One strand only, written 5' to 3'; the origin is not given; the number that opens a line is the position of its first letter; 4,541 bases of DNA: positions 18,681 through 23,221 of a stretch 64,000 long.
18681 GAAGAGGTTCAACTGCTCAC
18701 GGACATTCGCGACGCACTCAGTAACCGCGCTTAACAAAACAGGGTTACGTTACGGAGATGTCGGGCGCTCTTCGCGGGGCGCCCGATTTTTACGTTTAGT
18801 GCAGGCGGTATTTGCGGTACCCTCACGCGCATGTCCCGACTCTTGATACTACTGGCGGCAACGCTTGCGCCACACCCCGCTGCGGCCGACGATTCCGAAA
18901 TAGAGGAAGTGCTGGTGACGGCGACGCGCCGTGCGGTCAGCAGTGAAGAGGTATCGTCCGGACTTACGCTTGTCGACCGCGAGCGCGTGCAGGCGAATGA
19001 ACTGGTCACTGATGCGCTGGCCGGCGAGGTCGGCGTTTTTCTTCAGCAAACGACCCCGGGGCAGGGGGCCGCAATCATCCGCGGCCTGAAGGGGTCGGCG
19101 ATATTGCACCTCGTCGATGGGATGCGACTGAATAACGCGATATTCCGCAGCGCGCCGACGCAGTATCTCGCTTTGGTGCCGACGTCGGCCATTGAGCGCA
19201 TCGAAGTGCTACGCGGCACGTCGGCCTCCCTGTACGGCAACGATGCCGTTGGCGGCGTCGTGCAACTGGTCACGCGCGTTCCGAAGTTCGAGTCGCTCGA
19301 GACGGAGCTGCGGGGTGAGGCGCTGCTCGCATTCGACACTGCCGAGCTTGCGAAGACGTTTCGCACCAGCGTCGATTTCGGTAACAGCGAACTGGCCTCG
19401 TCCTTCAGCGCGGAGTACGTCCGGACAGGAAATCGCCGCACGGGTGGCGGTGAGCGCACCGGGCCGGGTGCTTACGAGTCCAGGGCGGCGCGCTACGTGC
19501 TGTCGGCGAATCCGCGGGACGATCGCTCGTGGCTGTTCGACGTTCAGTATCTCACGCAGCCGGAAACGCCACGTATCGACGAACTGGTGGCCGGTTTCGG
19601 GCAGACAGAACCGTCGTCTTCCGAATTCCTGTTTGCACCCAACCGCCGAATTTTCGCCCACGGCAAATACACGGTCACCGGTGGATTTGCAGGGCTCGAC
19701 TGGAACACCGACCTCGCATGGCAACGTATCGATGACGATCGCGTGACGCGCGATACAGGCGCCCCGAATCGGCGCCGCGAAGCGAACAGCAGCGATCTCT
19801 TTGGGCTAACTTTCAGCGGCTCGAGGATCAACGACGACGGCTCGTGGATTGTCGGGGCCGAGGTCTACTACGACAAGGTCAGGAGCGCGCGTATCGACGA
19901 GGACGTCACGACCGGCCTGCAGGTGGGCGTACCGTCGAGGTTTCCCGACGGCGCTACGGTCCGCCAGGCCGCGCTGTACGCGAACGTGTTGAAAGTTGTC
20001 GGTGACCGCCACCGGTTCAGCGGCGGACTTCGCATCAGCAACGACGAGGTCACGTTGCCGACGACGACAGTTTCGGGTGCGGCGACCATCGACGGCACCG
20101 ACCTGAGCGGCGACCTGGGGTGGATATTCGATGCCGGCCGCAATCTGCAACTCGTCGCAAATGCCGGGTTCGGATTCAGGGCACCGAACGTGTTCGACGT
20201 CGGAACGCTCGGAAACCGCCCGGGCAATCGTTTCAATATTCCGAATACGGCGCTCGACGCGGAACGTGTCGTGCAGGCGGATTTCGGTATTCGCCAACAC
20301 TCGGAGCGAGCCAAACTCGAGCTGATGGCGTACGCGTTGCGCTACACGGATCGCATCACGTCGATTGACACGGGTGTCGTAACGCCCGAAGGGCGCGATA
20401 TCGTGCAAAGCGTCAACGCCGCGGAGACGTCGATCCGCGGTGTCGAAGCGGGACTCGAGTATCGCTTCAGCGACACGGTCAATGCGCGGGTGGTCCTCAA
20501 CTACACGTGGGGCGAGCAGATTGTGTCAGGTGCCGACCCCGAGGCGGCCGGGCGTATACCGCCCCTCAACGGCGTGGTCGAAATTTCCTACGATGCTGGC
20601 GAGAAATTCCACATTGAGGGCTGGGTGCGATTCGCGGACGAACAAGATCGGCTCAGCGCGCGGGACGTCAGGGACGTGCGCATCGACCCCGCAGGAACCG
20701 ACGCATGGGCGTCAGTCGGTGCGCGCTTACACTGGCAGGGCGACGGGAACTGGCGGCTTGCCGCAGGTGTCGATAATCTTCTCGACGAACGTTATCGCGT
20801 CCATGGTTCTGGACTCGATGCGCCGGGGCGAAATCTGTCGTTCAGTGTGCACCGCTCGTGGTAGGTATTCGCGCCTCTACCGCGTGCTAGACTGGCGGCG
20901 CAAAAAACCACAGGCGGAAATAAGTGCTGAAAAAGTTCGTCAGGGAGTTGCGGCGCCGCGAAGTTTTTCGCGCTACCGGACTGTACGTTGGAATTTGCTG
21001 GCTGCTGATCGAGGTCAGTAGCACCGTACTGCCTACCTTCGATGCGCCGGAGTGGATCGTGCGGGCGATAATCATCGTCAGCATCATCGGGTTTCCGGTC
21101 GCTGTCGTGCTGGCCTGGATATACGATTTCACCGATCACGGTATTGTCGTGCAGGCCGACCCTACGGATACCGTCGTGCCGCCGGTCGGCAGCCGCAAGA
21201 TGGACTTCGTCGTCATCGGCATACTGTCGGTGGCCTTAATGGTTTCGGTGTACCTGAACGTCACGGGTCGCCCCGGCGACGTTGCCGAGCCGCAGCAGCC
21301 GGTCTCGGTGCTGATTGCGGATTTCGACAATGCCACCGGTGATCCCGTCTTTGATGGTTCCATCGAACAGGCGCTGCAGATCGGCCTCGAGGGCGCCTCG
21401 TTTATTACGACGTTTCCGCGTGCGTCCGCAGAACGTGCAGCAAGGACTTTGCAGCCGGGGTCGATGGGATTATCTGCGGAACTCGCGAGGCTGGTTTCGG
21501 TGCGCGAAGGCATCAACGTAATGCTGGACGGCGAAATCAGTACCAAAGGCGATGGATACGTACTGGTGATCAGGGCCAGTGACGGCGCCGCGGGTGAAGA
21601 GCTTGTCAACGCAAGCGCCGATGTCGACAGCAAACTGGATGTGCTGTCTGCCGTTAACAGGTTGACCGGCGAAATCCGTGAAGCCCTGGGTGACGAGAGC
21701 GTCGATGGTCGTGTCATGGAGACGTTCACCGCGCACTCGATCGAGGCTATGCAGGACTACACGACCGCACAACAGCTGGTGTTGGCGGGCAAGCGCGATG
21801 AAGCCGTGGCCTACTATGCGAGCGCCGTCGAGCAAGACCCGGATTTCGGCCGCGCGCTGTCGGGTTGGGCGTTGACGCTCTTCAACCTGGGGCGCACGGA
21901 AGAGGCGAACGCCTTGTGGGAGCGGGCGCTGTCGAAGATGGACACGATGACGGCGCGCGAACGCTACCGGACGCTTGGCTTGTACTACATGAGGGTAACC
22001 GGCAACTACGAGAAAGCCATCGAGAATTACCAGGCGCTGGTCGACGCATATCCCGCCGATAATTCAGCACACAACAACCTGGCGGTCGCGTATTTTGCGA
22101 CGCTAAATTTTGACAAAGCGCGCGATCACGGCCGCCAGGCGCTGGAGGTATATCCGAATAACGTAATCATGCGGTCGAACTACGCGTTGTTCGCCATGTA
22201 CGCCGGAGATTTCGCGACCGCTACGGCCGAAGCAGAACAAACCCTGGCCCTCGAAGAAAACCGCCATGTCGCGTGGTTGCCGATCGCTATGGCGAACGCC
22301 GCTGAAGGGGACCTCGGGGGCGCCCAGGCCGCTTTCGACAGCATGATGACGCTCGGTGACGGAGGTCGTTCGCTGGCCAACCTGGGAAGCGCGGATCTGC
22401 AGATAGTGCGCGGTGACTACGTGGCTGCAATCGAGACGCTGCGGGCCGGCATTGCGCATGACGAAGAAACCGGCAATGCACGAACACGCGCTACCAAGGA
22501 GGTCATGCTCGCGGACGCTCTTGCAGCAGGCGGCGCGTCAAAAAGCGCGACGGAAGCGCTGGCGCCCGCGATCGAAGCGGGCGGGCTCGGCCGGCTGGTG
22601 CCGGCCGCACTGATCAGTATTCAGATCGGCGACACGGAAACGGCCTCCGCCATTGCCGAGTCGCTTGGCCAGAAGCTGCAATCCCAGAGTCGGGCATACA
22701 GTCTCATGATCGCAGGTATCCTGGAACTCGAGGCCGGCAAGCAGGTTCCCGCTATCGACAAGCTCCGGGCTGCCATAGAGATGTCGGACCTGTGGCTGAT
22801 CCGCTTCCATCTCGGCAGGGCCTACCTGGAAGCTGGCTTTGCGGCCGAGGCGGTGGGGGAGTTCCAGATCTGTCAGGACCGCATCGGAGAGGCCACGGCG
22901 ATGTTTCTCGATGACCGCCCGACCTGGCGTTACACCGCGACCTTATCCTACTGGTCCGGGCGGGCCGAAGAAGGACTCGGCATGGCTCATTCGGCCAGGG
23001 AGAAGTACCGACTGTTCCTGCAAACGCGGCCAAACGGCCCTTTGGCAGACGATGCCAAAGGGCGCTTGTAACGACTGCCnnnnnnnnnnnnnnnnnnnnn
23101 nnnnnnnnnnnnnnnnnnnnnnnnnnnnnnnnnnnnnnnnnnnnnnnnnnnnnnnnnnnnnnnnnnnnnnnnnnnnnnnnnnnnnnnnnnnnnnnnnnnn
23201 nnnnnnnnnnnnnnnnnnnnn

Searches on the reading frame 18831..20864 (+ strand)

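Call 31: search_protein_families(library=pfam, proteins=[window:18831-20864:+], max_evalue=0.001)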
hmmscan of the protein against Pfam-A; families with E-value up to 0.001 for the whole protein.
window:18831-20864:+ (677 aa): 2 families
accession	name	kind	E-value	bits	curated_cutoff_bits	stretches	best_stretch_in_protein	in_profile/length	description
PF00593.30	TonB_dep_Rec_b-barrel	-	2.6e-31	110.4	27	1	232-650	13-436/436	TonB dependent receptor-like, beta-barrel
PF07715.20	Plug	-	8.4e-18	65.3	23.9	1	41-143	5-107/107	TonB-dependent Receptor Plug Domain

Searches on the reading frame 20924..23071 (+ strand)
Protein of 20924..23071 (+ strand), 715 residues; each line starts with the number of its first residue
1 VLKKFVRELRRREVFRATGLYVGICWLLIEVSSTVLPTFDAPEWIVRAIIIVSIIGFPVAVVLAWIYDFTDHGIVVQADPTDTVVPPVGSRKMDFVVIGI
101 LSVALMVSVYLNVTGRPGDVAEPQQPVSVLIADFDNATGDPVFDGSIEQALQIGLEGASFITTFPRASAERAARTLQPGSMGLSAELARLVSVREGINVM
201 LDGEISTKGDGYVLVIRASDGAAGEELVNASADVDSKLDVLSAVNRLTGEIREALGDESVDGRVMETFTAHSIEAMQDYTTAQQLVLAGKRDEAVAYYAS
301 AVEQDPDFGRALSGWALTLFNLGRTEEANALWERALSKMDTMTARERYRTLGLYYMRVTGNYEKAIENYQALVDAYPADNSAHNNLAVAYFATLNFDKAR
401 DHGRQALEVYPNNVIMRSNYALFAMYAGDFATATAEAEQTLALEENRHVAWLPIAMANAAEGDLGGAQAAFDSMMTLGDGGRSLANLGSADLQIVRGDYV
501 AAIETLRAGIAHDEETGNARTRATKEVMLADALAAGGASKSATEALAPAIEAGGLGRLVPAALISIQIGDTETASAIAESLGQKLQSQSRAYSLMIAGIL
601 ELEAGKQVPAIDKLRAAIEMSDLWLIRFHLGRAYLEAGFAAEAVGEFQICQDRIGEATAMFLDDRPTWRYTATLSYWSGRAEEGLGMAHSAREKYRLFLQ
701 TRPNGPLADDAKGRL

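Call 7: search_protein_families(library=pfam, proteins=[window:20924-23071:+], max_evalue=0.01)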
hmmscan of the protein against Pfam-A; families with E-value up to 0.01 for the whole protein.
window:20924-23071:+ (715 aa): 13 families
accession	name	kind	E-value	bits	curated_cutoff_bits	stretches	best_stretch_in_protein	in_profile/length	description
PF07719.23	TPR_2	-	5.5e-16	57.7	27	1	382-413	3-34/34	Tetratricopeptide repeat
PF14559.12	TPR_19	-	1.3e-14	54.7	25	3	286-337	2-53/68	Tetratricopeptide repeat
PF13432.12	TPR_16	-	7.5e-13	49.1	32.7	2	359-413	10-64/65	Tetratricopeptide repeat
PF13428.12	TPR_14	-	1e-12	47.8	23.5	0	350-387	6-42/44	Tetratricopeptide repeat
PF00515.34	TPR_1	-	2e-11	43.6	27.8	1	382-413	3-34/34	Tetratricopeptide repeat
PF13414.12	TPR_11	-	2e-08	34.2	26.8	1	360-392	8-40/42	TPR repeat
PF24575.1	TPR_Slam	-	3.6e-08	34.2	35.2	1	356-401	57-102/104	Surface lipoprotein assembly modifier, N-terminal TPR repeats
PF13174.12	TPR_6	-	5.7e-08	33.3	26.3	0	351-377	6-31/33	Tetratricopeptide repeat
PF13181.12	TPR_8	-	2.4e-07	30.8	25.7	0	359-378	14-33/34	Tetratricopeptide repeat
PF13424.12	TPR_12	-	7.9e-07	29.6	30.1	1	349-411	7-76/77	Tetratricopeptide repeat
PF13431.12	TPR_17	-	0.00011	22.7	24.4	0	298-328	2-32/34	Tetratricopeptide repeat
PF23914.1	TPR_CcmH_CycH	-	0.00045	20.5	42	0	283-341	92-153/158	Cytochrome c-type biogenesis protein H TPR domain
PF20225.4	DUF6584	-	0.0055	17.2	27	0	360-399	17-56/171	Family of unknown function (DUF6584)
